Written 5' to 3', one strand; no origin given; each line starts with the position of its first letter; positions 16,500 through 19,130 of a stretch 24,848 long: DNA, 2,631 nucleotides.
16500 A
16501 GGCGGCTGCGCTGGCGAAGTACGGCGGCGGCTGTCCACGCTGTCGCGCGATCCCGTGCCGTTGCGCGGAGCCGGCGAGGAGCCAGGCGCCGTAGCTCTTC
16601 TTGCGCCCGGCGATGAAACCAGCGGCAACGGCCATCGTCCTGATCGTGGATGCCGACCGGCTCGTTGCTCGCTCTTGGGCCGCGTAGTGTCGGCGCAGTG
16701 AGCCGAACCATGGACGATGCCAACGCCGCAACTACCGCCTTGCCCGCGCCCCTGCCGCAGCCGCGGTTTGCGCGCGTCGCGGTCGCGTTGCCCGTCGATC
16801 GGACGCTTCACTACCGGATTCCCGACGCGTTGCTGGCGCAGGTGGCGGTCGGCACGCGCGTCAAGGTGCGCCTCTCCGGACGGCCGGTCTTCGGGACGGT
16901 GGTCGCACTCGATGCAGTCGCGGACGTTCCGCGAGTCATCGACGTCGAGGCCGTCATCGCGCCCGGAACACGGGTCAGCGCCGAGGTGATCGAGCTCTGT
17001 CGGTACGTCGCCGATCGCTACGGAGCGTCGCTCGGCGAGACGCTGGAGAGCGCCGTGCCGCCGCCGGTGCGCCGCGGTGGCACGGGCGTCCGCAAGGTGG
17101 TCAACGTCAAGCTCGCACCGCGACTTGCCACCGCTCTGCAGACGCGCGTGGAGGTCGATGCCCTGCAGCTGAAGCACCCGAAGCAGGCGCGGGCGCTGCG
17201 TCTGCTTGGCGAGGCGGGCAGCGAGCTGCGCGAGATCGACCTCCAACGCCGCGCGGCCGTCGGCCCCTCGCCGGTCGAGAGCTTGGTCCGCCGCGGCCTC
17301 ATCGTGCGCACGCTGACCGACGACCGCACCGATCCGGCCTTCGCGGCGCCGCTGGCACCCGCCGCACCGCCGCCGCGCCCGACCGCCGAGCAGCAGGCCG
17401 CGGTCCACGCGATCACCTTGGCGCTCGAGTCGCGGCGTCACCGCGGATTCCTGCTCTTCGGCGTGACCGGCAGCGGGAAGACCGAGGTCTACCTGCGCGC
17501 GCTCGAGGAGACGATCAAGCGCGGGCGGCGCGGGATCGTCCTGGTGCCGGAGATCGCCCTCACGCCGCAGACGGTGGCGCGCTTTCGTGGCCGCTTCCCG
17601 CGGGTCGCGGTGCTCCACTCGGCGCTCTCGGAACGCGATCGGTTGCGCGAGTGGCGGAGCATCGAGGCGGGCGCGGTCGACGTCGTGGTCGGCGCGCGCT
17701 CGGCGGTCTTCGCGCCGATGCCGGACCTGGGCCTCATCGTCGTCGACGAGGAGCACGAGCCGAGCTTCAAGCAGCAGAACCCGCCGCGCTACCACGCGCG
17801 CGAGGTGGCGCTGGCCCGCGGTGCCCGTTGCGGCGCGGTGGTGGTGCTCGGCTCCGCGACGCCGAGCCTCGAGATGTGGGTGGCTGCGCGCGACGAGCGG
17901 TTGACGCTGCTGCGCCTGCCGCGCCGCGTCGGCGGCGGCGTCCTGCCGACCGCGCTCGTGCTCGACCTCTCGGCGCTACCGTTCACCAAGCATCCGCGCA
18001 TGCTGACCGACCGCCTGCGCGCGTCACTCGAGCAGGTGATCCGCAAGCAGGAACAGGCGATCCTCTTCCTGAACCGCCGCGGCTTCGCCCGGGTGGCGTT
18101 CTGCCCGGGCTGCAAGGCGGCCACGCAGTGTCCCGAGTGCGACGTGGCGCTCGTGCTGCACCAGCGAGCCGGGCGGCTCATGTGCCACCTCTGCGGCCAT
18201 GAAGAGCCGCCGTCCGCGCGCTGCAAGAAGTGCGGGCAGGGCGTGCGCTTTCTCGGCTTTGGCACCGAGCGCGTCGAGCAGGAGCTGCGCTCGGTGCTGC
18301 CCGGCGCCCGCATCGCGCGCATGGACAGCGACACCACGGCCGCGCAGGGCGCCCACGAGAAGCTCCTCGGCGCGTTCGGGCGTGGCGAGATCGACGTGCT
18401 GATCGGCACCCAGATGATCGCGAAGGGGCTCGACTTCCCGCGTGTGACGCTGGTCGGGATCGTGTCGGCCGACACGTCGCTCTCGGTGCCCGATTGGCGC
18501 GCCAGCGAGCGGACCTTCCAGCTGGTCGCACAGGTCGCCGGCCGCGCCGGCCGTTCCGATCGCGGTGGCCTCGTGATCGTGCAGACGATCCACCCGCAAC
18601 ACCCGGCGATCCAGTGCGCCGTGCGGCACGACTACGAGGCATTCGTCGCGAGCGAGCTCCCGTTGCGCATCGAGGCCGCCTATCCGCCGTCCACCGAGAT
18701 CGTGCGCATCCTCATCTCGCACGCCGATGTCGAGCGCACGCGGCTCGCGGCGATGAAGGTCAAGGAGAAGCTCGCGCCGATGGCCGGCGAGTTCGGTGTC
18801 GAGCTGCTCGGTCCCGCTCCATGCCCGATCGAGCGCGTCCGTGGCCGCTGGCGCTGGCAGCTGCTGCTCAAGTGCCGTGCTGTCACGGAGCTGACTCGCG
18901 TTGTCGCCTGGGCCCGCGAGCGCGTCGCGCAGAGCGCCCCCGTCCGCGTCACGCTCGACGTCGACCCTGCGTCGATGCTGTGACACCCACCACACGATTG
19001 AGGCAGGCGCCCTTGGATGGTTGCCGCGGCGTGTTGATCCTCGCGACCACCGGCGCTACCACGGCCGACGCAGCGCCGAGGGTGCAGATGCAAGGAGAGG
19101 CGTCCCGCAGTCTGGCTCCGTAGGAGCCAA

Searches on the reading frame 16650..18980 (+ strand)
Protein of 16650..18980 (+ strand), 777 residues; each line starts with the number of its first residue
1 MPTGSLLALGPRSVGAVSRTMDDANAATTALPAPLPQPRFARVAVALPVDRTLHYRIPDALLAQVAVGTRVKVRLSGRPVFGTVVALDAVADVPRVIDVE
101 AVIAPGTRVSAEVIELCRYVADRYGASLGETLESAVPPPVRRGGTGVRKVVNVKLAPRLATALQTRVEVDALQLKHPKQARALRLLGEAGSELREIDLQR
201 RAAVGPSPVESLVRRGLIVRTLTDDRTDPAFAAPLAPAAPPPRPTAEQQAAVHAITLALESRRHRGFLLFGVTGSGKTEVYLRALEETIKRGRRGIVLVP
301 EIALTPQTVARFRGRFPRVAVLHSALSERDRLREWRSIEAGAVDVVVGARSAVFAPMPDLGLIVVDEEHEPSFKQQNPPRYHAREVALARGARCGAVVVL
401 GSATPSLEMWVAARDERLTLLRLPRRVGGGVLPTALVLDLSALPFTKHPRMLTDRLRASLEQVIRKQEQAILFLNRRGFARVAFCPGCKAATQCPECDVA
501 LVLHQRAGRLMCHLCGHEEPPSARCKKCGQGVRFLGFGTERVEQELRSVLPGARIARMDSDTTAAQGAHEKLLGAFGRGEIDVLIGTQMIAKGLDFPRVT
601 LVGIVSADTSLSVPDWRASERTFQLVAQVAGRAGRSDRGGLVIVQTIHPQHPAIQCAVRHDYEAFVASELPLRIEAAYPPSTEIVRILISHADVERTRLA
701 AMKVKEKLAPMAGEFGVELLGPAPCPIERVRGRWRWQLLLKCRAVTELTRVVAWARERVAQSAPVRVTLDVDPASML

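Call 43: search_protein_families(library=pfam, proteins=[window:16650-18980:+], max_evalue=0.001)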
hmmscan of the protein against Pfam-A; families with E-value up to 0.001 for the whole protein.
window:16650-18980:+ (777 aa): 7 families
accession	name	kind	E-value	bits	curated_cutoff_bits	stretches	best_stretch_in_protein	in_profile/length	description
PF18074.6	PriA_C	-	9.4e-20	71.7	26.9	1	682-773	3-95/95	Primosomal protein N C-terminal domain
PF17764.6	PriA_3primeBD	-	7.4e-17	61.4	22.7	1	42-137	1-96/96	3'DNA-binding domain (3'BD)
PF00270.35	DEAD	-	2.2e-16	60.5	26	1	247-406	3-161/167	DEAD/DEAH box helicase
PF00271.37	Helicase_C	-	7.7e-12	45.9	23.5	1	540-636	26-109/110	Helicase conserved C-terminal domain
PF04851.21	ResIII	-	1.4e-11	45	22.5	1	244-386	4-146/164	Type III restriction enzyme, res subunit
PF18319.7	Zn_ribbon_PriA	-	3.8e-10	40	26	1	494-520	1-27/27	PriA DNA helicase Cys-rich region (CRR) domain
PF13191.12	AAA_16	-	0.00039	21.4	32.6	0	252-363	9-104/167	AAA ATPase domain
